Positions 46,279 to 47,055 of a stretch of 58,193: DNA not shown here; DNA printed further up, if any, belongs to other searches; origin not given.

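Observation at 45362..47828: PAPS-reductase-like, GNAT-like and radical-SAM trio: candidate nucleic-acid modification module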

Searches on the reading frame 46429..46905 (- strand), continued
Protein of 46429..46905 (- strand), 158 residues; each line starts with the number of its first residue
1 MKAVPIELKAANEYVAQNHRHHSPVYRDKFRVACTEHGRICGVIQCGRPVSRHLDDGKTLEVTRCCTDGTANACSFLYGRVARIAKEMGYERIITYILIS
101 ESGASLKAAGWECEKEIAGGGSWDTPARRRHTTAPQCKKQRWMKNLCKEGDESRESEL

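Call 43: find_related_loci(query=A3, collection=viral_contigs, flank=8000)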
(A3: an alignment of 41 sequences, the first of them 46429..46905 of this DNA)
Query A3 (158 aa) in viral_contigs; peptide patterns used: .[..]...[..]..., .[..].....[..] (x = any residue, [..] = any of these).
304 stretches matched a pattern; 269 encode a relative of the query (tblastn E <= 1e-3); the best 80 are kept; 80 distinct loci.
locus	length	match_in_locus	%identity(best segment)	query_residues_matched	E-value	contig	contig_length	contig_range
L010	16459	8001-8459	68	1-154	6e-68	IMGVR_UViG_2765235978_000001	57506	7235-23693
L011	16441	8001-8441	69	1-146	3e-66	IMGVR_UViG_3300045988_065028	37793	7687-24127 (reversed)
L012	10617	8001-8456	67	1-151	2e-64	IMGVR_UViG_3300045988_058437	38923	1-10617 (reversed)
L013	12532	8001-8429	67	4-146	7e-64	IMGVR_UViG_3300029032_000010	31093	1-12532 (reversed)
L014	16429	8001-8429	67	4-146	7e-64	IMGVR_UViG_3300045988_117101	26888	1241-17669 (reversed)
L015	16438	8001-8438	69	1-146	7e-64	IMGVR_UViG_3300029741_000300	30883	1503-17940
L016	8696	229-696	66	1-142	9e-64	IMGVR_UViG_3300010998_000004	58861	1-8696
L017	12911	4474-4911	69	1-146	1e-63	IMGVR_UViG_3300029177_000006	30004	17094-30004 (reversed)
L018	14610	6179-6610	67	3-146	1e-63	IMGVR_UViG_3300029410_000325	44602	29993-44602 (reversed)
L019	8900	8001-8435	70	1-146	1e-63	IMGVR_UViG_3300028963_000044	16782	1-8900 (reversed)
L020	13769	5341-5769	66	4-146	3e-63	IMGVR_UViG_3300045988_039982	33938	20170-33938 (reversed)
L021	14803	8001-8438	62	1-146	9e-63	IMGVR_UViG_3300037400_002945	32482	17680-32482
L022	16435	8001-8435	65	1-146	2e-62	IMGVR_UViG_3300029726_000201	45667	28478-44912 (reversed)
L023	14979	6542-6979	64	3-149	4e-62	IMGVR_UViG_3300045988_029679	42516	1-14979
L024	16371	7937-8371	64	1-146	1e-61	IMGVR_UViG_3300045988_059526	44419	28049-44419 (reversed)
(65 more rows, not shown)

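Call 56: predict_structure(alignment_id=A3)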
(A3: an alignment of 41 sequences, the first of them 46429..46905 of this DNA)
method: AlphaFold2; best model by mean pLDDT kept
length: 158 residues; sequences in the alignment: 41
mean_pLDDT: 82.6   pTM: 0.78
mean pLDDT of the five models: 82.6, 82.5, 81.8, 81.5, 80.4
residues with pLDDT >= 90: 92; 70-90: 31; 50-70: 18; < 50: 17
segments of 3 or more residues with pLDDT < 50: 120-129, 153-158
pLDDT, mean of each block of 10 residues (from residue 1): 94 85 75 94 93 89 92 96 95 92 94 78 45 66 81 45
secondary structure, 60 per line:
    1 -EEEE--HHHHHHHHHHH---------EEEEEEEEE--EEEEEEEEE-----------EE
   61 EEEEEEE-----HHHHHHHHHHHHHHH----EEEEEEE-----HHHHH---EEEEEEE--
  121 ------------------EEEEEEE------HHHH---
elements in order: E2-5 H8-18 E28-36 E39-47 E59-67 H73-87 E92-98 H104-108 E112-118 E139-145 H152-155

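Call 64: fold_search(model_id=the predicted structure, library=pdb)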
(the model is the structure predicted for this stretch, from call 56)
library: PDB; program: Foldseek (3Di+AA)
matches with E <= 10: 1074; with E <= 0.001: 275
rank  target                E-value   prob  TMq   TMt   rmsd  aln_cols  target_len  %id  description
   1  8bv8_B                7.9e-08  1.00  0.72  0.58   7.4       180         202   11  Crystal structure of the phage Mu protein Mom inactive mutant S124A (released 2023-12-20)
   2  1vhs_A                2.3e-06  1.00  0.60  0.58   4.6       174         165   15  Crystal structure of a putative phosphinothricin N-acetyltransferase (released 2003-12-30)
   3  8bv8_A                2.9e-06  1.00  0.70  0.51   5.1       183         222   11  Crystal structure of the phage Mu protein Mom inactive mutant S124A (released 2023-12-20)
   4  3g8w_B                4.0e-06  1.00  0.65  0.63   4.5       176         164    8  Crystal structure of a probable acetyltransferase from Staphylococcus epidermidis ATCC 12228 (released 2009-03-03)
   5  4mbu_B                4.3e-06  1.00  0.53  0.52   6.1       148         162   16  Crystal structure of N-acetyltransferase from Staphylococcus aureus Mu50 (released 2014-09-03)
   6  1y9k_D                4.6e-06  1.00  0.61  0.63   5.4       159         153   13  IAA acetyltransferase from Bacillus cereus ATCC 14579 (released 2005-02-01)
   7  1yvk_A                4.9e-06  1.00  0.60  0.62   6.8       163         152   12  Crystal Structure of the Bacillis subtilis Acetyltransferase in complex with CoA, Northeast Structural Genomics Target (released 2005-02-22)
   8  2bsw                  5.5e-06  1.00  0.67  0.73   3.4       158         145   16  Crystal structure of a glyphosate-N-acetyltransferase obtained by DNA shuffling. (released 2005-06-08)
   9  1y9k_B                7.5e-06  1.00  0.57  0.58   6.5       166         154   13  IAA acetyltransferase from Bacillus cereus ATCC 14579 (released 2005-02-01)
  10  1vhs_B                7.5e-06  1.00  0.58  0.58   4.8       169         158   14  Crystal structure of a putative phosphinothricin N-acetyltransferase (released 2003-12-30)
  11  5jtf_B                8.0e-06  1.00  0.62  0.57   4.6       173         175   11  Crystal structure of ArsN N-acetyltransferase from Pseudomonas putida KT2440 (released 2017-05-17)
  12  5jtf_A                8.5e-06  1.00  0.54  0.49   6.4       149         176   11  Crystal structure of ArsN N-acetyltransferase from Pseudomonas putida KT2440 (released 2017-05-17)
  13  1y9k_A                9.1e-06  1.00  0.54  0.56   6.3       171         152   14  IAA acetyltransferase from Bacillus cereus ATCC 14579 (released 2005-02-01)
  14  9mto_B                9.7e-06  1.00  0.62  0.67   3.9       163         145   11  Crystal structure of acetyltransferase CBU0801 from Coxiella burnetii (released 2025-01-22)
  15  7bxz_B                9.7e-06  1.00  0.62  0.55   4.3       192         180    7  Crystal structure of the aminoglycoside 6'-N-acetyltransferase from Enterococcus faecium (released 2020-08-12)
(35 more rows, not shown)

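Call 99: search_protein_families(library=pfam, alignment_id=A1, max_evalue=1)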
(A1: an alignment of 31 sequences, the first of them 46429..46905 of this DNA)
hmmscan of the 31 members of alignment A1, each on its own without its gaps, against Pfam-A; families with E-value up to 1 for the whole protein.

A. member 1, window:46429-46905:- (158 aa): 1 family
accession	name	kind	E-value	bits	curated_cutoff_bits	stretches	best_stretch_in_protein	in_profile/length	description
PF25680.1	Mom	-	0.19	11.8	27.1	1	5-80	6-91/202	Mom protein family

B. families by the number of members that match (of 31 scanned): 13 families
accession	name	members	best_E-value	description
PF25680.1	Mom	13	9.1e-07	Mom protein family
PF00765.23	Autoind_synth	6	0.014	Autoinducer synthase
PF09924.15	LPG_synthase_C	5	0.026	Phosphatidylglycerol lysyltransferase, C-terminal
PF16468.10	DUF5049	5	0.052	Domain of unknown function (DUF5049)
PF00583.31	Acetyltransf_1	2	0.036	Acetyltransferase (GNAT) family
PF13527.13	Acetyltransf_9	2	0.049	Acetyltransferase (GNAT) domain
PF23182.1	PABC_AtC3H46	2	0.074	AtC3H46 PABC domain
PF08397.16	IMD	1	0.047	IRSp53/MIM homology domain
PF05305.19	DUF732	1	0.055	Protein of unknown function (DUF732)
PF05303.17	GSKIP_dom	1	0.092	GSKIP domain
PF22552.1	TY-Chap3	1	0.097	T3SS (YopN, CesT) and YbjN peptide-binding chaperone 3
PF24397.1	VNG_1110C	1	0.11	VNG_1110C-like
PF06072.16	Herpes_US9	1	0.16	Alphaherpesvirus tegument protein US9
